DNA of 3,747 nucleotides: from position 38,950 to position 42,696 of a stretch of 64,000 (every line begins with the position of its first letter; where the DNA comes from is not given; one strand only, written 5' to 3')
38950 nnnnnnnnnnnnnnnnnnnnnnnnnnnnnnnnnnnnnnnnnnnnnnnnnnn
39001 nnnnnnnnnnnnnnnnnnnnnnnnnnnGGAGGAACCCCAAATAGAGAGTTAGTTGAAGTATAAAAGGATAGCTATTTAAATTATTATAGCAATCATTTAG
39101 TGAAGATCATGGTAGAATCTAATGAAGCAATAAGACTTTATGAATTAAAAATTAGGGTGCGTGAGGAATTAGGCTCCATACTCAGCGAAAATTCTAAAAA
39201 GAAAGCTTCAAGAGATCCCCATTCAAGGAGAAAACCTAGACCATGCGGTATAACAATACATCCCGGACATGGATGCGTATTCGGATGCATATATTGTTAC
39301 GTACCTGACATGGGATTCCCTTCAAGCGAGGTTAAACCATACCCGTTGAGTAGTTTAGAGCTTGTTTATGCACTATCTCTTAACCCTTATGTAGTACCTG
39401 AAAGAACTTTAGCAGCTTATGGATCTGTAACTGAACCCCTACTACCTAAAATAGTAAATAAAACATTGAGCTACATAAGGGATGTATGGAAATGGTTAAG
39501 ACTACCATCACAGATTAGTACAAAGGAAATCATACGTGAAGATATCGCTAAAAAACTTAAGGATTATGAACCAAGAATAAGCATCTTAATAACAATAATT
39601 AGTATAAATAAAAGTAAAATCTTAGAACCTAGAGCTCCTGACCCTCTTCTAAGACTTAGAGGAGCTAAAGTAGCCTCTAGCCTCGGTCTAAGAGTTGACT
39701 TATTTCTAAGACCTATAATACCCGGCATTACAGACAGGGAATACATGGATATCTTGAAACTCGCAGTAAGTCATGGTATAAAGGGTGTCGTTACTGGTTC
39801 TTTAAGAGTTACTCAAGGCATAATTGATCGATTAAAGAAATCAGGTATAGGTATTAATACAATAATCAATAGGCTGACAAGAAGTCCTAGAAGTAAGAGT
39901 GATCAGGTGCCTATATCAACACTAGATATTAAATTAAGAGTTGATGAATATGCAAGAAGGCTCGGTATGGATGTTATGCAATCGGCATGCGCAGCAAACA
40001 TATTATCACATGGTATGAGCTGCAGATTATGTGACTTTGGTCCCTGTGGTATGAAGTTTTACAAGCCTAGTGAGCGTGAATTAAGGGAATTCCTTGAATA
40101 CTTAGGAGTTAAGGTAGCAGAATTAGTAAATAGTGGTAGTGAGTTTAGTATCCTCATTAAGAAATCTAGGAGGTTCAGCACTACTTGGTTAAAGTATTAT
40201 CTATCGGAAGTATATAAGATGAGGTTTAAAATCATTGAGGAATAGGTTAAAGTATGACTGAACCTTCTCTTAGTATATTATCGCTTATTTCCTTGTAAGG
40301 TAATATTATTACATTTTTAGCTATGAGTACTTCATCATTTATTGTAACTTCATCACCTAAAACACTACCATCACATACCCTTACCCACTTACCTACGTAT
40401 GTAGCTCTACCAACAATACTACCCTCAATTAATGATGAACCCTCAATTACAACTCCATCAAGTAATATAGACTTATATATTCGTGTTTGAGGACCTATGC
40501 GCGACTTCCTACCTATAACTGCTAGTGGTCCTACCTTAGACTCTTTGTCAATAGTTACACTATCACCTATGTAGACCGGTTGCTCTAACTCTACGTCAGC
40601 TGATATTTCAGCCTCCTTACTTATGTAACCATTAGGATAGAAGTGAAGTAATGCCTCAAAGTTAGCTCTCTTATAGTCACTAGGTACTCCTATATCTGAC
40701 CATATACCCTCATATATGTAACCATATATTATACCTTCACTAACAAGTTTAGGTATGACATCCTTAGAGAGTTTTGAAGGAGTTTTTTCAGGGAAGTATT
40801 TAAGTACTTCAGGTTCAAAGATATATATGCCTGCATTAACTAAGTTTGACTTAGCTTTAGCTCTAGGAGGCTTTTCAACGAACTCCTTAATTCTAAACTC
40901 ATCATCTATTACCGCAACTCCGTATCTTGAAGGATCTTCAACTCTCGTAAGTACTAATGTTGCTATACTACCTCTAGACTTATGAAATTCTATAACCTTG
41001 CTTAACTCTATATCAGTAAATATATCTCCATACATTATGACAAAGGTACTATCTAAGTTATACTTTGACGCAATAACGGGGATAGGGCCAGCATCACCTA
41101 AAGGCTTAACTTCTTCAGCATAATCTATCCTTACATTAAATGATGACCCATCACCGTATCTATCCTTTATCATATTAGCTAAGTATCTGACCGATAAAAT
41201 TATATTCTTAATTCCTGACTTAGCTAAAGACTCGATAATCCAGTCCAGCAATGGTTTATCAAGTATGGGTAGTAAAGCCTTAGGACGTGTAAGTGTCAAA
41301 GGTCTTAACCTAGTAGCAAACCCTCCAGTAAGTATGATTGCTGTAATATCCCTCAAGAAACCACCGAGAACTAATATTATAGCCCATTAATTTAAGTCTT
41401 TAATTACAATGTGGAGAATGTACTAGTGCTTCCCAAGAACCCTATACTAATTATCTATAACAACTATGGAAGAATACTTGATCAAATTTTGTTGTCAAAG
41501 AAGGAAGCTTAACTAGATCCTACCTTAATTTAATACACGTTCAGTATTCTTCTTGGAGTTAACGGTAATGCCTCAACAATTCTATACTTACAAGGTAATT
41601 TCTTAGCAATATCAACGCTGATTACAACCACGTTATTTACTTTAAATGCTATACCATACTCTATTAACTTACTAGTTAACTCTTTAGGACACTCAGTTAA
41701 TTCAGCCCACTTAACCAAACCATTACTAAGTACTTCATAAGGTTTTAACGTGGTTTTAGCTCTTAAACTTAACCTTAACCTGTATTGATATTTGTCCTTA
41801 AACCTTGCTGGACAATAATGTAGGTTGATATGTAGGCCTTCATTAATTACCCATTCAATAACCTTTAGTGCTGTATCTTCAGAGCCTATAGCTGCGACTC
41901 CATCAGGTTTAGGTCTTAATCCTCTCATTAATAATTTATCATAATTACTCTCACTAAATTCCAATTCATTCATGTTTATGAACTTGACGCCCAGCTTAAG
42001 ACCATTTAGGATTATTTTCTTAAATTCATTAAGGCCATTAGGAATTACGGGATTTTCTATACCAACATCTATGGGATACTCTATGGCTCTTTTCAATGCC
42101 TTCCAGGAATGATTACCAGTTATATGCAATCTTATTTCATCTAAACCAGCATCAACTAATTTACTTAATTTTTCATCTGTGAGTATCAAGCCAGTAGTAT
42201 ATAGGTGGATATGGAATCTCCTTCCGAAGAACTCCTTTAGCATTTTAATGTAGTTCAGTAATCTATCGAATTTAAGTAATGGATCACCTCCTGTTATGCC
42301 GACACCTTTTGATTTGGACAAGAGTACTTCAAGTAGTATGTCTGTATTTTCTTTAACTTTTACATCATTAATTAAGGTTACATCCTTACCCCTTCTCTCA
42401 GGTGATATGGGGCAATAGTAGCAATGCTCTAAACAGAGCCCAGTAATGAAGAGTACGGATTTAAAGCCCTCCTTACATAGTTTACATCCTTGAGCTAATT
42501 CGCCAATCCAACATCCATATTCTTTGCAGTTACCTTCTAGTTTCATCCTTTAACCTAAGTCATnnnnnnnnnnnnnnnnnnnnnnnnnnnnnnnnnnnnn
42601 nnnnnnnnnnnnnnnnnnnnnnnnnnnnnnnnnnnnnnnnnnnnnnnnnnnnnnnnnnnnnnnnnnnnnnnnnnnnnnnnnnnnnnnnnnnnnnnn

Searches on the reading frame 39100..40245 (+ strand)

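Call 79: search_protein_families(library=pfam, proteins=[window:39100-40245:+], max_evalue=0.0001)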
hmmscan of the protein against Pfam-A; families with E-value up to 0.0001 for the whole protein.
window:39100-40245:+ (381 aa): 1 family
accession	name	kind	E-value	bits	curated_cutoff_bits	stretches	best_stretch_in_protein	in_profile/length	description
PF04055.27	Radical_SAM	-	2.2e-11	44.7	29.5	1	55-222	3-166/166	Radical SAM superfamily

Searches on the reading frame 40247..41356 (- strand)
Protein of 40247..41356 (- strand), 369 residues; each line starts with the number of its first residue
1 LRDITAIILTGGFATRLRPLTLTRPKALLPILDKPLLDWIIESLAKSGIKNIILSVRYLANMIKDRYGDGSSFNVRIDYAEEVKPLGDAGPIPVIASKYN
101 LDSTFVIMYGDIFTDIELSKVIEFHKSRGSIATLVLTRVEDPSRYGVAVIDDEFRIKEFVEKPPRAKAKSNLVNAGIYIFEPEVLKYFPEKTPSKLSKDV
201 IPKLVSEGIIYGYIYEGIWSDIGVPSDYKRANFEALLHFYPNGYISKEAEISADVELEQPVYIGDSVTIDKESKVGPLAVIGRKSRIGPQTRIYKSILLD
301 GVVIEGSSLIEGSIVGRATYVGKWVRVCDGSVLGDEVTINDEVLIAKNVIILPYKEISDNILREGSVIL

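Call 79: search_protein_families(library=pfam, proteins=[window:40247-41356:-], max_evalue=0.0001)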
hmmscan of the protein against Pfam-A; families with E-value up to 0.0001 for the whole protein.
window:40247-41356:- (369 aa): 5 families
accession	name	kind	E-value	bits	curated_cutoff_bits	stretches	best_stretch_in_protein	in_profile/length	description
PF00483.29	NTP_transferase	-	2.4e-52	178.4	21.2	1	6-232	2-239/245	Nucleotidyl transferase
PF25084.1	LbH_EIF2B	-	9e-17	61.4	54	1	242-343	3-103/105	EIF2B subunit epsilon LbH domain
PF25087.1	GMPPB_C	-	2.8e-10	40.3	39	1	261-361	5-104/110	GMPPB C-terminal domain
PF00132.30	Hexapep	-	3.8e-10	39.5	27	0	261-293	2-34/36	Bacterial transferase hexapeptide (six repeats)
PF12804.13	NTP_transf_3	-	5.3e-07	30.4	27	1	6-58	1-48/160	MobA-like NTP transferase domain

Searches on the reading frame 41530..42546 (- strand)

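Call 79: search_protein_families(library=pfam, proteins=[window:41530-42546:-], max_evalue=0.0001)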
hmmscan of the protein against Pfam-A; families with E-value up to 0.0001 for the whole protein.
window:41530-42546:- (338 aa): 2 families
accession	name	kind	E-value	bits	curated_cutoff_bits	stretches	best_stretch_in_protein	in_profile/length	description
PF04055.27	Radical_SAM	-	1.5e-11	45.1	29.5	1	34-144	3-111/166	Radical SAM superfamily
PF13353.11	Fer4_12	-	1.5e-05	25.8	22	1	26-127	4-99/137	4Fe-4S single cluster domain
